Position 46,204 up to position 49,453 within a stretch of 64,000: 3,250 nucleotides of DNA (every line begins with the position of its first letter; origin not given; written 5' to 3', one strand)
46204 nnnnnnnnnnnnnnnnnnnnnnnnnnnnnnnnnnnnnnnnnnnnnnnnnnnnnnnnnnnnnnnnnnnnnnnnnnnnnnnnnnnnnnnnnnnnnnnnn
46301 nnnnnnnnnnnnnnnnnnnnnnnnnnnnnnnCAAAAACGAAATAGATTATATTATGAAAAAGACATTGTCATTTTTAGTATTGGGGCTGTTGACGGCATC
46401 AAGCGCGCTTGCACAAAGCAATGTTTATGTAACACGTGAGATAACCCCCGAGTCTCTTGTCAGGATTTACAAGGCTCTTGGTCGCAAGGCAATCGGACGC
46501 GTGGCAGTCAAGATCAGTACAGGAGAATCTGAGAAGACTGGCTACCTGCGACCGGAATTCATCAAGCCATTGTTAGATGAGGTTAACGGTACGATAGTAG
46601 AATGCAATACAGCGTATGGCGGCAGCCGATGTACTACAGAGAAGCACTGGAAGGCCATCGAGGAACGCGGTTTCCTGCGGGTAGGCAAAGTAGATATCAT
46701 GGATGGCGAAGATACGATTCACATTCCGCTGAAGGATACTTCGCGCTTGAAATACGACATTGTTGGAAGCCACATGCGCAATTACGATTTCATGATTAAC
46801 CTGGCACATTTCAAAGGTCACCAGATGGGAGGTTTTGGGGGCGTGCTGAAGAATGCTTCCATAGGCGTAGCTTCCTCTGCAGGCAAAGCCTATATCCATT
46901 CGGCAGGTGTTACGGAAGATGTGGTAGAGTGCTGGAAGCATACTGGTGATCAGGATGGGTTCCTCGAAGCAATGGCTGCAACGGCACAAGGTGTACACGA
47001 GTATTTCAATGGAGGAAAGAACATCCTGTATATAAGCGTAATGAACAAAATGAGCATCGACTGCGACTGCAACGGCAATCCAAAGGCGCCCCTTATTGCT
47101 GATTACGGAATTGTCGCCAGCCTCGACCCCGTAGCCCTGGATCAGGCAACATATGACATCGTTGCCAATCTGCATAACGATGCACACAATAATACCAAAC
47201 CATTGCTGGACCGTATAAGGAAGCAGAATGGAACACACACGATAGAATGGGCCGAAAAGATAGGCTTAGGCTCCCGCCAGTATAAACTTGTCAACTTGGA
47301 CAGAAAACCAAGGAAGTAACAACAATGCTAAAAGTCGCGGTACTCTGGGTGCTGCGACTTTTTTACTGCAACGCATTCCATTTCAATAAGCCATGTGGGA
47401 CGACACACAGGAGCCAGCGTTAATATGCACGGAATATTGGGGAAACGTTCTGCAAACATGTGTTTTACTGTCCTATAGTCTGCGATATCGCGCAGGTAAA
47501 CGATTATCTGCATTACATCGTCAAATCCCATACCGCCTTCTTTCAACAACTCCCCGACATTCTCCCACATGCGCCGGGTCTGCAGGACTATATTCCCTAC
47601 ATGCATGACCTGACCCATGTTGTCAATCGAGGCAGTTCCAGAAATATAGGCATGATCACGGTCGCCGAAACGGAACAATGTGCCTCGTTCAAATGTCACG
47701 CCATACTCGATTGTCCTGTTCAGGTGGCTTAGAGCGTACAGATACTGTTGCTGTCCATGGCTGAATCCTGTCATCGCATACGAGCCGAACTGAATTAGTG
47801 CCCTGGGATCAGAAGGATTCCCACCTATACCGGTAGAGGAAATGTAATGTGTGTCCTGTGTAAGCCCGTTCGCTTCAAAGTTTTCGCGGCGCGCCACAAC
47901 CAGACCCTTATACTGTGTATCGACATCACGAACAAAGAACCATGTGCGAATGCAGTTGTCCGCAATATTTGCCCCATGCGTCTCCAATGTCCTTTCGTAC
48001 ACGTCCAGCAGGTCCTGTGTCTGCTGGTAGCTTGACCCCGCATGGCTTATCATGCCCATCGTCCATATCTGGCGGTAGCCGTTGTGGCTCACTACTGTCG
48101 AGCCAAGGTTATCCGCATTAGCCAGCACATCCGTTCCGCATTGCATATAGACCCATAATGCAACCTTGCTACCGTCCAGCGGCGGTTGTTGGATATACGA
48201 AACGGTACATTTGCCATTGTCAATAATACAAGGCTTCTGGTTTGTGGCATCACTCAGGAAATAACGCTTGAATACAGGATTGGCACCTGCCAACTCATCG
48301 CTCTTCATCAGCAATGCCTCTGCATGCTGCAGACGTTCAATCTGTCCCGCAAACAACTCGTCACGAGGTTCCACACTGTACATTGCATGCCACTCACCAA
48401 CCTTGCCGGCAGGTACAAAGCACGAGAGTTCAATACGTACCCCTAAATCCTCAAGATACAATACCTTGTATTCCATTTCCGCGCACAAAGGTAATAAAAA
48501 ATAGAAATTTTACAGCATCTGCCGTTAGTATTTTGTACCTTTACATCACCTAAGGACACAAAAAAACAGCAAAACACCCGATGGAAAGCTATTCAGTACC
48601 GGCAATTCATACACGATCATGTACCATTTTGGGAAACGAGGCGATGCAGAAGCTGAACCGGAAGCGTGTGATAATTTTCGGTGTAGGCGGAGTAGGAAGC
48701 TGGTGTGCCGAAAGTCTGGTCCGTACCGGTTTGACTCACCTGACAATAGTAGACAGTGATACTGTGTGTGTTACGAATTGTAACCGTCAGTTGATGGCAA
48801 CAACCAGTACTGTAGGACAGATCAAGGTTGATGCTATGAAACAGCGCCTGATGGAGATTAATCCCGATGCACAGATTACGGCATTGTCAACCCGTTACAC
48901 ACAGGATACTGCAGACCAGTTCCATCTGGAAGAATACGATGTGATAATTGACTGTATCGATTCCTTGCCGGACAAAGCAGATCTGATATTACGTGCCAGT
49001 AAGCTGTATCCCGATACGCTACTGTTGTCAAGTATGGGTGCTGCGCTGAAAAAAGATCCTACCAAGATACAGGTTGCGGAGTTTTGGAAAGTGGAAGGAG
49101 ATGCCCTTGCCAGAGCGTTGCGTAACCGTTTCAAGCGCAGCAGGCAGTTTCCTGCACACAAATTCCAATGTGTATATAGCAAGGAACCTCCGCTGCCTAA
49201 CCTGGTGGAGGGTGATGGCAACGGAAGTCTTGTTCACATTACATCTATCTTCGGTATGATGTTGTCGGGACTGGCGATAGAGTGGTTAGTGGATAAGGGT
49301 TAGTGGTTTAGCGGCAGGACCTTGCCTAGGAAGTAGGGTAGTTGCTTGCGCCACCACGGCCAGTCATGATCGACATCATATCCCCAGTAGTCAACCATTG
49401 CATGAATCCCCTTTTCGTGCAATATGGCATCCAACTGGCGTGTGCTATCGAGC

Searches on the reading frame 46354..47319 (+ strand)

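Call 4: search_protein_families(library=pfam, proteins=[window:46354-47319:+], max_evalue=0.01)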
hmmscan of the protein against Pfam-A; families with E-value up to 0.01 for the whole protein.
window:46354-47319:+ (321 aa): 1 family
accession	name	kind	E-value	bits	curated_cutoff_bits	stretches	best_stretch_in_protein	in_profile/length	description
PF04015.17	DUF362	-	1.4e-40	140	24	1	50-268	1-200/200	Domain of unknown function (DUF362)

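Call 5: search_protein_families(library=ncbifam, proteins=[window:46354-47319:+], max_evalue=0.01)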
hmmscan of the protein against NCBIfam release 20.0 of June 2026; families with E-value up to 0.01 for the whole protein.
window:46354-47319:+ (321 aa): 0 families

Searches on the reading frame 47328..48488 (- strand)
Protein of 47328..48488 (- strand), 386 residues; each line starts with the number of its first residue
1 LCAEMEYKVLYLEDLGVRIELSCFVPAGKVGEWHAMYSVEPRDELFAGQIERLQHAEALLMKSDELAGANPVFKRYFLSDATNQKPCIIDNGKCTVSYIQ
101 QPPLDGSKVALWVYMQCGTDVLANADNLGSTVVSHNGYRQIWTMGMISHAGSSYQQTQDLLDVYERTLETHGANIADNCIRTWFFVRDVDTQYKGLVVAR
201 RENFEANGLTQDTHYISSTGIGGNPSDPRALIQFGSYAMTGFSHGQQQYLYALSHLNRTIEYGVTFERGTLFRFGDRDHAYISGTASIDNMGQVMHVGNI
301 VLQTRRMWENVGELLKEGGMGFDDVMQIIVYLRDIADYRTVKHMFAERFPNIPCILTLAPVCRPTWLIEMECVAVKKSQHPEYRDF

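Call 96: search_protein_families(library=pfam, proteins=[window:47328-48488:-], max_evalue=0.00001)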
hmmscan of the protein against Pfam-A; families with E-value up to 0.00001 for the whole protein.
window:47328-48488:- (386 aa): 1 family
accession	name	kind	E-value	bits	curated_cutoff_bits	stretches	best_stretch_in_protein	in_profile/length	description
PF01042.26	Ribonuc_L-PSP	-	1.9e-15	57.3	27.3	1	279-375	20-120/121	Endoribonuclease L-PSP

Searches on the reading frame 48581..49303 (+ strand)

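Call 96: search_protein_families(library=pfam, proteins=[window:48581-49303:+], max_evalue=0.00001)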
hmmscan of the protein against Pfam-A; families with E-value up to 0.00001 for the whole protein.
window:48581-49303:+ (240 aa): 1 family
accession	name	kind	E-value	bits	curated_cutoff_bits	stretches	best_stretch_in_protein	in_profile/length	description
PF00899.27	ThiF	-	1.3e-37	129.6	28.1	1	16-238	9-204/238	ThiF family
